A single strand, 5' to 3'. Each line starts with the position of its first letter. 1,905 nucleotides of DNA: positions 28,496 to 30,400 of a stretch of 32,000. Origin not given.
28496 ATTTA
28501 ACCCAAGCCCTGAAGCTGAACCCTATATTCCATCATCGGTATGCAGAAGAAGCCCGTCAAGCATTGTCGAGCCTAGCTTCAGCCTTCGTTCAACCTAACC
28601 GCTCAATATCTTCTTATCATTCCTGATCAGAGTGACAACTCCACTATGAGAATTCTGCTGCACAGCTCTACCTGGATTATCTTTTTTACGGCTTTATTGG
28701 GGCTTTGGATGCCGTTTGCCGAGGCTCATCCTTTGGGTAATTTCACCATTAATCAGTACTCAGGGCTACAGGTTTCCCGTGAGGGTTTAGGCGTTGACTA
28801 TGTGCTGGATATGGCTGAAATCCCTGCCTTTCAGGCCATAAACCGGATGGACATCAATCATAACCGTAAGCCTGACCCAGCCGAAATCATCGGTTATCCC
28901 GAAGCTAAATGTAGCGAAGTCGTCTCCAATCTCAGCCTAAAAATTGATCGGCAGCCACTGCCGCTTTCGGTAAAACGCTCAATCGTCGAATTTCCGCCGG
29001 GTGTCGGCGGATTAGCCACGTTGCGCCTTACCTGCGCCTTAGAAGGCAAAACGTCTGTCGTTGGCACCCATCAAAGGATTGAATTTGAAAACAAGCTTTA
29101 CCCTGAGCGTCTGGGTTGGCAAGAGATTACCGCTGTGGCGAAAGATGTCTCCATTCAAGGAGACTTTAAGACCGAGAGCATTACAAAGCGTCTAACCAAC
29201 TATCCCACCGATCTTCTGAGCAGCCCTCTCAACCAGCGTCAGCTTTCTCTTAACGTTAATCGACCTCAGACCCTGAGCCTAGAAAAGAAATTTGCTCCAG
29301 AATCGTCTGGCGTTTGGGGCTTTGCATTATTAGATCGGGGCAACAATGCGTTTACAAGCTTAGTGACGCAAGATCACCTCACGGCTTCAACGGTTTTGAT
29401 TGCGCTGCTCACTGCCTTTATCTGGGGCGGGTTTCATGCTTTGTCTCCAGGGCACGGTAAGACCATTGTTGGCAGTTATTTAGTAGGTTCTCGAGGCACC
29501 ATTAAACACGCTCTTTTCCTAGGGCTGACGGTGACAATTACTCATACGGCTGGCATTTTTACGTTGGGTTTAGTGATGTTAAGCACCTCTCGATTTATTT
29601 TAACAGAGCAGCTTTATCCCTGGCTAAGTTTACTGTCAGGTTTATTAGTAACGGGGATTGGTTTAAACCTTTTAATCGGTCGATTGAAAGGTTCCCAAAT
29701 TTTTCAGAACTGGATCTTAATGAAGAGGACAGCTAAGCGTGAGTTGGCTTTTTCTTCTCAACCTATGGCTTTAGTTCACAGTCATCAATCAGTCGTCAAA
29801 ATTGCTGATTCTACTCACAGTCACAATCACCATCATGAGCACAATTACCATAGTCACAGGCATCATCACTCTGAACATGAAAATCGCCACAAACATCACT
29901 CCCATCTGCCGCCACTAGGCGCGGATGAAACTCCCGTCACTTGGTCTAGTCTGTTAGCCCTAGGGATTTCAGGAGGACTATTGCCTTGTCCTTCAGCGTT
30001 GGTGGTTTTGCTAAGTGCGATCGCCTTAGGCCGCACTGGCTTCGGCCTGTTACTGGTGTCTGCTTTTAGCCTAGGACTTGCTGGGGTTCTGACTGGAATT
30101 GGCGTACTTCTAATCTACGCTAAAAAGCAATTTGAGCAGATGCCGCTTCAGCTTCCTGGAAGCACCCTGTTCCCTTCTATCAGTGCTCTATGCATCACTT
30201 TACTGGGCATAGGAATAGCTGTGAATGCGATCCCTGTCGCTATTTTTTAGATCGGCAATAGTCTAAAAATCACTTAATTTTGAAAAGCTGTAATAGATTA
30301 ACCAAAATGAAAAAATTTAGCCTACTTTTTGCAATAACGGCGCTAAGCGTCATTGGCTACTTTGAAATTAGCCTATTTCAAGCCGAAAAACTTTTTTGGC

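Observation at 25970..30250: Exported DUF4331 + anchored TPR + His-rich RcnA/NicO-like permease operon: candidate uncharacterised envelope metal-handling system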

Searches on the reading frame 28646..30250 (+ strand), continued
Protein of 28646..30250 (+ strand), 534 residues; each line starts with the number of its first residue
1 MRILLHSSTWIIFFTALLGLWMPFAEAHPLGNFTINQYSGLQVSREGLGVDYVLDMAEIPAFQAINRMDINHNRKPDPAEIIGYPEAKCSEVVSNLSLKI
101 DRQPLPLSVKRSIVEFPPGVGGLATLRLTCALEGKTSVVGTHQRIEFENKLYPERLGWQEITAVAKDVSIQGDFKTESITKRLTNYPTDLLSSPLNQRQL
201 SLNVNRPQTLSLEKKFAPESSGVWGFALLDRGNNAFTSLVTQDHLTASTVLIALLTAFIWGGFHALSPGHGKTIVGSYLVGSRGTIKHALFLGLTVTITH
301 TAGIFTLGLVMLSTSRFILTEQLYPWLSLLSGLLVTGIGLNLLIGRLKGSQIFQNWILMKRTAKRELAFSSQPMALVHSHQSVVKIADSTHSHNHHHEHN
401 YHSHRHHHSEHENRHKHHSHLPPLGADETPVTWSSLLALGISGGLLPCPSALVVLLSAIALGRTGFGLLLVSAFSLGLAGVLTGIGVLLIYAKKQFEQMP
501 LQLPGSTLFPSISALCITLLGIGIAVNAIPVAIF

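Call 42: predict_structure(alignment_id=A1)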
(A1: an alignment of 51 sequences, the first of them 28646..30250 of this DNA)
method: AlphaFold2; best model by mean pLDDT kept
length: 534 residues; sequences in the alignment: 51
mean_pLDDT: 60.4   pTM: 0.44
mean pLDDT of the five models: 60.4, 59.5, 56.9, 56.8, 55.0
residues with pLDDT >= 90: 30; 70-90: 133; 50-70: 204; < 50: 167
segments of 3 or more residues with pLDDT < 50: 22-32, 185-195, 208-234, 263-275, 277-279, 281-283, 317-321, 370-447, 499-504, 532-534
pLDDT, mean of each block of 10 residues (from residue 1): 77 79 41 71 85 81 76 70 88 92 90 79 75 78 86 70 81 62 44 54 67 34 30 48 67 61 47 46 57 65 63 52 53 62 67 70 60 38 34 34 34 30 30 33 39 65 70 70 67 61 50 62 59 45
secondary structure, 60 per line:
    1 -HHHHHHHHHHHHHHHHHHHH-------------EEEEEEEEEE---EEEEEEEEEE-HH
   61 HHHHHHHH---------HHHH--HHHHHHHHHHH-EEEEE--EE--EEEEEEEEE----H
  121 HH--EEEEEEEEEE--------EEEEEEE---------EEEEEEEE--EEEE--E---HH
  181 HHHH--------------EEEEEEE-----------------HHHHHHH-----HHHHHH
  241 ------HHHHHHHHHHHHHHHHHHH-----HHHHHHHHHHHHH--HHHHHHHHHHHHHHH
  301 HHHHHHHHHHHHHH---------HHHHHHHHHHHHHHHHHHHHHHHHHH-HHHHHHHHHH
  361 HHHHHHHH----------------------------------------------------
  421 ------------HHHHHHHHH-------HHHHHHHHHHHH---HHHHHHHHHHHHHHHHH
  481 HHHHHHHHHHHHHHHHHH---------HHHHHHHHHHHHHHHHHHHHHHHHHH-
elements in order: H2-21 E35-44 E48-57 H59-68 H78-81 H84-94 E96-100 E107-115 E125-134 E143-149 E159-166 E169-172 H179-184 E199-205 H223-229 H235-240 H247-265 H271-283 H286-314 H324-349 H351-368 H433-441 H449-460 H464-498 H508-533
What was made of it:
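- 28727..29380 (+): Periplasmic beta-sandwich domain that starts with His28 (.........). It is anglerase-like and has no Pfam family. In the AF2 model, 10-residue blocks from 31 to 170 average pLDDT 70-92 (call 42).
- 29813..29905 (+): His-rich loop (residues 390-420, 16 His in 31), predicted to be cytoplasmic because it follows the third TM helix. Helix order from call 42.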

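Call 47: fold_search(model_id=the predicted structure, library=pdb)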
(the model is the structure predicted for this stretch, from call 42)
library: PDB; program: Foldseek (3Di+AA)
matches with E <= 10: 1232; with E <= 0.001: 1
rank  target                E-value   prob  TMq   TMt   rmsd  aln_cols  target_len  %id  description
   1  9gce                  7.4e-05  1.00  0.18  0.48   4.6       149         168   13  Ang-1 domain of the HupE/UreJ-2 protein from Rhodobacteraceae bacterium RbAng-1a with Cu bound (released 2025-09-10)
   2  7amx                  1.1e-03  1.00  0.14  0.42   6.7       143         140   12  The crystal structure of gene product PA4063 from Pseudomonas aeruginosa in complex with zinc (released 2021-10-20)
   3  8f1b_F                1.2e-03  0.99  0.13  0.38   7.4       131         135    6  Structure of zinc-bound ZrgA deletion 124-184 from Vibrio cholerae (released 2023-01-18)
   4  7bgo_CCC              1.3e-03  1.00  0.14  0.42   6.8       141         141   11  The crystal structure of gene product PA4063 from Pseudomonas aeruginosa in complex with Zn (space group P65) (released 2021-11-17)
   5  6s7o_E                2.0e-03  0.60  0.14  0.14  26.5       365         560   11  Cryo-EM structure of human oligosaccharyltransferase complex OST-A (released 2019-12-18)
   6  3igq_E                2.6e-03  0.44  0.12  0.23  13.2       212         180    8  Crystal structure of the extracellular domain of a bacterial pentameric ligand-gated ion channel (released 2009-12-08)
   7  7bgo_BBB              2.9e-03  1.00  0.15  0.43   6.9       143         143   13  The crystal structure of gene product PA4063 from Pseudomonas aeruginosa in complex with Zn (space group P65) (released 2021-11-17)
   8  3igq_C                3.0e-03  0.69  0.14  0.28  10.4       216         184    8  Crystal structure of the extracellular domain of a bacterial pentameric ligand-gated ion channel (released 2009-12-08)
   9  3igq_D                4.5e-03  0.69  0.13  0.29   8.7       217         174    6  Crystal structure of the extracellular domain of a bacterial pentameric ligand-gated ion channel (released 2009-12-08)
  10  8fe1_E                6.8e-03  0.25  0.11  0.15  26.3       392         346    9  Alpha1/BetaB Heteromeric Glycine Receptor in 1 mM Glycine 20 uM Ivermectin State (released 2023-03-22)
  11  9cxd_C                7.6e-03  0.60  0.16  0.23  25.7       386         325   11  Native human GABAA receptor of beta2-alpha1-beta1-beta1-gamma2 assembly (released 2025-01-22)
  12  6c26_1                1.1e-02  0.63  0.14  0.17  12.8       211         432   10  The Cryo-EM structure of a eukaryotic oligosaccharyl transferase complex (released 2018-01-31)
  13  3igq_F                1.3e-02  0.51  0.14  0.29   9.6       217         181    7  Crystal structure of the extracellular domain of a bacterial pentameric ligand-gated ion channel (released 2009-12-08)
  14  4qaa_H                1.4e-02  0.23  0.11  0.21  13.0       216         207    8  X-RAY STRUCTURE OF ACETYLCHOLINE BINDING PROTEIN (ACHBP) IN COMPLEX WITH 6-(4-Methoxyphenyl)-N4-octylpyrimidine-2,4-di (released 2014-07-16)
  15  6d6t_E                1.7e-02  0.21  0.11  0.17  25.4       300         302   10  Human GABA-A receptor alpha1-beta2-gamma2 subtype in complex with GABA and flumazenil, conformation B (released 2018-06-27)
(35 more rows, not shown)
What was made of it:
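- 28727..29380 (+): The best Foldseek PDB hit is 9gce, Ang-1 (E 7.4e-5, probability 1.0), followed by PA4063 and ZrgA (call 47).
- Closest known: Anglerase-permease fusions. Same: It is the best Foldseek hit of the gene-3 model (call 47).
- Closest known: ZrgA / PA4063 periplasmic zinc-binding proteins of Zur-regulated importers. Same: They are the second and third best fold matches to the gene-3 N-domain (call 47).
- The N-domain model best matches Ang-1 (9gce, Cu bound), then the Zn-binding uptake proteins PA4063 and ZrgA (call 47). The closest fold relatives of the N-domain all belong to uptake systems (call 47).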

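Call 66: search_protein_families(library=pfam, proteins=[L001:11534-12268:+], max_evalue=0.001)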
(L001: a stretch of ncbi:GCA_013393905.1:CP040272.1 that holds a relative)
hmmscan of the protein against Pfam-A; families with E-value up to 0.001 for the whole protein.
L001:11534-12268:+ (244 aa): 0 families

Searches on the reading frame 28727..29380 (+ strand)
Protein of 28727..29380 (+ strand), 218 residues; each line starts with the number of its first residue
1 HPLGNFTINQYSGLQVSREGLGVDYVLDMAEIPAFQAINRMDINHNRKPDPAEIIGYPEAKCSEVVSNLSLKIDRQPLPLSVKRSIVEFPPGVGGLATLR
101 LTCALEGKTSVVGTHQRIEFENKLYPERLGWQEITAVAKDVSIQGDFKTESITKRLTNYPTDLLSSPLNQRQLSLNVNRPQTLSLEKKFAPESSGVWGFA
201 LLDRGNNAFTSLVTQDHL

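Call 27: search_protein_representatives(protein=window:28727-29380:+)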
Query: 218 residues. Proteins with E-value up to 0.001 (for the whole library): 2393; up to 1e-10: 1285; up to 1e-30: 74. The best 150 are listed.
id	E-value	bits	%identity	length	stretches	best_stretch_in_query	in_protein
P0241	7.7e-63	228.3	58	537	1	1-180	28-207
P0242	2.6e-54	200.5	51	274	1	1-179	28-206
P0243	2.9e-54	200.3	59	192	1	1-173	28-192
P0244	6.7e-53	195.8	48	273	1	1-195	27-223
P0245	3.6e-51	190.2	47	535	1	1-217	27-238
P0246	9.4e-51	188.8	48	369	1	1-183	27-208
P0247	2.0e-50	187.7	47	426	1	1-218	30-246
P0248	2.2e-48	181.1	45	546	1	1-187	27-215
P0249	1.3e-47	178.6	43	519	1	1-211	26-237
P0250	4.5e-47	176.8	45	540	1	1-216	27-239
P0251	1.2e-46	175.4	49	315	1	1-177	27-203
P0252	1.2e-45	172.1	46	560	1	1-193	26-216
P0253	6.4e-45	169.8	48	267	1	1-176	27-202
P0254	6.0e-44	166.6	48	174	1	1-163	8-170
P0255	7.1e-44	166.4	47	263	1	1-176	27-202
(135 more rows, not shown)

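Call 36: find_related_loci(query=A3, collection=genome_contigs, flank=8000)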
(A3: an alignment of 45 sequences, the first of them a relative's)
Query A3 (566 aa) in genome_contigs; peptide patterns used: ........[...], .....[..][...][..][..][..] (x = any residue, [..] = any of these).
600 stretches matched a pattern (row limit reached: there are more); 593 encode a relative of the query (tblastn E <= 1e-3); the best 80 are kept; 80 distinct loci.
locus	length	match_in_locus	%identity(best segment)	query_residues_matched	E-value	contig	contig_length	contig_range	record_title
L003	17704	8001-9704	47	6-563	9e-115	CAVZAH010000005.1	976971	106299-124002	MAG: uncultured Acidimicrobiia bacterium isolate MFD01916.bin.1.57 genome assembly, contig: contig_3184, whole genome sh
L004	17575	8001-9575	45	21-563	2e-108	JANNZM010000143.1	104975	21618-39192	MAG: Actinomycetes bacterium isolate VAR_25_metabat_130 VAR_25_k141_3058584, whole genome shotgun sequence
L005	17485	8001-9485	43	1-517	9e-97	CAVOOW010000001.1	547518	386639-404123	MAG: uncultured Actinomycetota bacterium isolate MFD00392.bin.1.14 genome assembly, contig: contig_14562, whole genome s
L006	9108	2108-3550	51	2-552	3e-91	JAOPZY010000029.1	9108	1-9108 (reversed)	MAG: Actinobacteria bacterium isolate RYN_267 scaffold_2163121, whole genome shotgun sequence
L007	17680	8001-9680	41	2-561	2e-90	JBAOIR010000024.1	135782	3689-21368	MAG: Microthrixaceae bacterium isolate AS_Ams2_Bin48 np3_contig_14779, whole genome shotgun sequence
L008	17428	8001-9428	38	12-559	1e-89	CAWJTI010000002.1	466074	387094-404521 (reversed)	MAG: uncultured Chloroflexia bacterium isolate MFD01275.bin.1.224 genome assembly, contig: contig_10793, whole genome sh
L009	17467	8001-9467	36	23-563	2e-88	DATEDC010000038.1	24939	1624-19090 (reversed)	MAG TPA_asm: Anaerolineales bacterium isolate SMAG_U8288 k141_2190826, whole genome shotgun sequence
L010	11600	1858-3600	41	24-552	2e-88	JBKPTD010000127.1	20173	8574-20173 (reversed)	MAG: Actinomycetota bacterium isolate GS_EKS_MAG_00005 GS_EKS_000000423804, whole genome shotgun sequence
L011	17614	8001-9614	41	24-564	2e-88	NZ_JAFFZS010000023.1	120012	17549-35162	Streptomyces actuosus strain VRA1 NODE_23, whole genome shotgun sequence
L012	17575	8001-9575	36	10-564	1e-86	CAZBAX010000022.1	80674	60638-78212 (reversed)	MAG TPA_asm: uncultured Anaerolinea sp. isolate SRP287051_co2_135 genome assembly, contig: NODE_675_length_80674_cov_24.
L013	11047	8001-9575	38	19-541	1e-86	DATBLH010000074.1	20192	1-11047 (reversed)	MAG TPA_asm: Candidatus Limnocylindrales bacterium isolate SMAG_U3967 k141_1489606, whole genome shotgun sequence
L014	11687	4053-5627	40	31-559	2e-86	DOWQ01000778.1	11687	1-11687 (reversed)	MAG TPA_asm: Streptomyces sp. isolate UBA8490 contig_2450, whole genome shotgun sequence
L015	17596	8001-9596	42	3-564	3e-86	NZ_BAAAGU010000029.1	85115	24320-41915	Streptomyces thermocarboxydovorans strain JCM 10367 sequence029, whole genome shotgun sequence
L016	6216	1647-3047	54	11-564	4e-86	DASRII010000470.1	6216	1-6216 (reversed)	MAG TPA_asm: Micromonosporaceae bacterium isolate SMAG_U10106 k141_1755436, whole genome shotgun sequence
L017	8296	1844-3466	38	28-564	3e-85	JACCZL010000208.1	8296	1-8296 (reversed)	MAG: Chloroflexota bacterium isolate MGR_bin229 SD2897-2912_k127_3774369, whole genome shotgun sequence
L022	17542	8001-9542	40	2-519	9e-80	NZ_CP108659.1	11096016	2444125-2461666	Streptomyces sp. NBC_01092 chromosome, complete genome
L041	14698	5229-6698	46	2-559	2e-74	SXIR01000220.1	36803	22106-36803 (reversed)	MAG: Actinomycetota bacterium isolate F1-120-MAGs055 F1-120__c899418, whole genome shotgun sequence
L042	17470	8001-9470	32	9-552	8e-74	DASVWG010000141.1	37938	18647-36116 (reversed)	MAG TPA_asm: Pyrinomonadaceae bacterium isolate SMAG_U3364 k141_319380, whole genome shotgun sequence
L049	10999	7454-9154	33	25-559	7e-72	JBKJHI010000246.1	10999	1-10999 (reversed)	MAG: Candidatus Limnocylindrales bacterium isolate ant_bin.103 S1Ck117_920795_flag_0_multi_14.0000_len_10999, whole geno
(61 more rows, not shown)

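Call 54: search_solved_structures(query=A4, max_evalue=10, show_alignments=2)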
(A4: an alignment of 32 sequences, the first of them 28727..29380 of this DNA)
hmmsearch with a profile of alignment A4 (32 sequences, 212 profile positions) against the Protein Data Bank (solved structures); distinct sequences matched with E-value up to 10: 4.
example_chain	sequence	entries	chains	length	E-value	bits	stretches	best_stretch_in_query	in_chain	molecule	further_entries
2m7n_A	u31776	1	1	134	0.82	12.1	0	46-71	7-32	Calcium-binding protein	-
1jfj_A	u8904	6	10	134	0.82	12.1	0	46-71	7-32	CALCIUM-BINDING PROTEIN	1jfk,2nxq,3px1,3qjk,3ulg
2jnx_A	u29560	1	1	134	2.1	10.7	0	46-69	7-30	Calcium binding protein 2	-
7p12_A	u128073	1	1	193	4.6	9.7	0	133-154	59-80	DeNovoTIM13-SB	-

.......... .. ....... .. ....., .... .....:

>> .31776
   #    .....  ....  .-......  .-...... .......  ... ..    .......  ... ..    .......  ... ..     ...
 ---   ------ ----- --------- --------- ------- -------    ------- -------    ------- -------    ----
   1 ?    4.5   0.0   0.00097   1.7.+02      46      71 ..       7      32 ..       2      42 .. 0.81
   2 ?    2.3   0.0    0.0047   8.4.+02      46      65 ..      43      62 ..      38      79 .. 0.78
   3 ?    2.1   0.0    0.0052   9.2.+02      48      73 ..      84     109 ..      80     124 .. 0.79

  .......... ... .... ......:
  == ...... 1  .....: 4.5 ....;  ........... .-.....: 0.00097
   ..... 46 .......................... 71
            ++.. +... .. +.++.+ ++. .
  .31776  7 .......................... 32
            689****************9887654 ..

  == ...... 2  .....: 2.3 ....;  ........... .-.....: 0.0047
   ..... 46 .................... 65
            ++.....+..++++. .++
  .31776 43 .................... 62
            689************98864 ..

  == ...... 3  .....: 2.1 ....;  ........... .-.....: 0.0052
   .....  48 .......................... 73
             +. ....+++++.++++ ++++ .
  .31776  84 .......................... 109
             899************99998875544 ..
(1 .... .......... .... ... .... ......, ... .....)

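Call 55: search_protein_families(library=pfam, alignment_id=A4, max_evalue=1)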
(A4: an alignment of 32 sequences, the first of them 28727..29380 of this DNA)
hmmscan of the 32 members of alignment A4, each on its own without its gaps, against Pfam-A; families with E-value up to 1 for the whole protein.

A. member 1, window:28727-29380:+ (218 aa): 0 families

B. families by the number of members that match (of 32 scanned): 7 families
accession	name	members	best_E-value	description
PF13202.12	EF-hand_5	2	0.0028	EF hand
PF00036.39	EF-hand_1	2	0.034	EF hand domain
PF13405.12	EF-hand_6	2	0.14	EF-hand domain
PF03797.25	Autotransporter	1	0.063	Autotransporter beta-domain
PF03243.20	MerB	1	0.11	Alkylmercury lyase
PF06707.17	DUF1194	1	0.17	Protein of unknown function (DUF1194)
PF19649.4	DUF6152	1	0.23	Family of unknown function (DUF6152)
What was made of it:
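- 28727..29380 (+): No Pfam or PDB hit was found by sequence (calls 54, 55).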

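Call 61: search_protein_families(library=pfam, proteins=[L049:5983-6618:-, L022:3214-4122:-, L042:9501-10232:+], max_evalue=0.001)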
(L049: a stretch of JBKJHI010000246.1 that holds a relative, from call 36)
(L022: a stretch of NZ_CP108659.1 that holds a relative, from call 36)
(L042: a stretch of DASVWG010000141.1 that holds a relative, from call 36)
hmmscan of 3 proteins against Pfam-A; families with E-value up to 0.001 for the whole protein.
L049:5983-6618:- (212 aa): 4 families
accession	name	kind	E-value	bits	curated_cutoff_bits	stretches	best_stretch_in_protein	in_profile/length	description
PF04542.20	Sigma70_r2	-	2e-22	79.2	24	1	48-115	1-69/71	Sigma-70 region 2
PF08281.18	Sigma70_r4_2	-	2.1e-13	50.1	25.7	1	148-198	3-53/54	Sigma-70, region 4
PF04545.22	Sigma70_r4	-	1.5e-11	44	24.1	1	152-200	1-49/50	Sigma-70, region 4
PF07638.17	Sigma70_ECF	-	8.4e-05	23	21.1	1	74-194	53-174/185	ECF sigma factor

L022:3214-4122:- (303 aa): 3 families
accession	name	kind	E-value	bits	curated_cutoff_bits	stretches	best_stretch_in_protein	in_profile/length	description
PF10099.14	RskA_C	-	7.6e-32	110.8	29.4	1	157-291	2-135/135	Anti-sigma-K factor rskA, C-terminal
PF22618.1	RskA_N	-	1.5e-06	28.7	27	1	44-78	1-40/48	Anti-sigma-K factor RskA, N-terminal domain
PF13490.11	zf-HC2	-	5.5e-05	23.6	22.2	1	45-75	5-35/35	Putative zinc-finger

L042:9501-10232:+ (244 aa): 1 family
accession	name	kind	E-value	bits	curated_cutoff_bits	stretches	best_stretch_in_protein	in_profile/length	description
PF03824.22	NicO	-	4.6e-05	23.3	27.7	1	16-97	7-95/287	High-affinity nickel-transport protein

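Call 89: search_protein_families(library=pfam, proteins=[L008:5486-6523:-, L041:7113-7898:+], max_evalue=0.0001)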
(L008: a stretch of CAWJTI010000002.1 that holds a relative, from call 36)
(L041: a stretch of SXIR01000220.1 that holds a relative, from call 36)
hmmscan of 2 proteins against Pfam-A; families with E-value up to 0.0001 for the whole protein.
L008:5486-6523:- (346 aa): 2 families
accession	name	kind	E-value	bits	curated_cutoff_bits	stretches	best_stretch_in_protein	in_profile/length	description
PF01891.21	CbiM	-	1.7e-60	204.8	23.1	1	37-238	1-205/205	Cobalt uptake substrate-specific transmembrane region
PF13190.11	PDGLE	-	3.8e-12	46.3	27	1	253-337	4-102/102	PDGLE domain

L041:7113-7898:+ (262 aa): 1 family
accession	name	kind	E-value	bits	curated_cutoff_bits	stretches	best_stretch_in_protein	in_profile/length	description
PF01891.21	CbiM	-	1.6e-56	191.9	23.1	1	46-252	1-205/205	Cobalt uptake substrate-specific transmembrane region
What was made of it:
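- (2) CbiM lies beside gene-3 homologues in L008 and L041 (call 89).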

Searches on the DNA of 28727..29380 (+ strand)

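Call 76: search_rna_families(sources=[L008, L009, L012, L028, L025, L039, L042, L047], threshold=gathering)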
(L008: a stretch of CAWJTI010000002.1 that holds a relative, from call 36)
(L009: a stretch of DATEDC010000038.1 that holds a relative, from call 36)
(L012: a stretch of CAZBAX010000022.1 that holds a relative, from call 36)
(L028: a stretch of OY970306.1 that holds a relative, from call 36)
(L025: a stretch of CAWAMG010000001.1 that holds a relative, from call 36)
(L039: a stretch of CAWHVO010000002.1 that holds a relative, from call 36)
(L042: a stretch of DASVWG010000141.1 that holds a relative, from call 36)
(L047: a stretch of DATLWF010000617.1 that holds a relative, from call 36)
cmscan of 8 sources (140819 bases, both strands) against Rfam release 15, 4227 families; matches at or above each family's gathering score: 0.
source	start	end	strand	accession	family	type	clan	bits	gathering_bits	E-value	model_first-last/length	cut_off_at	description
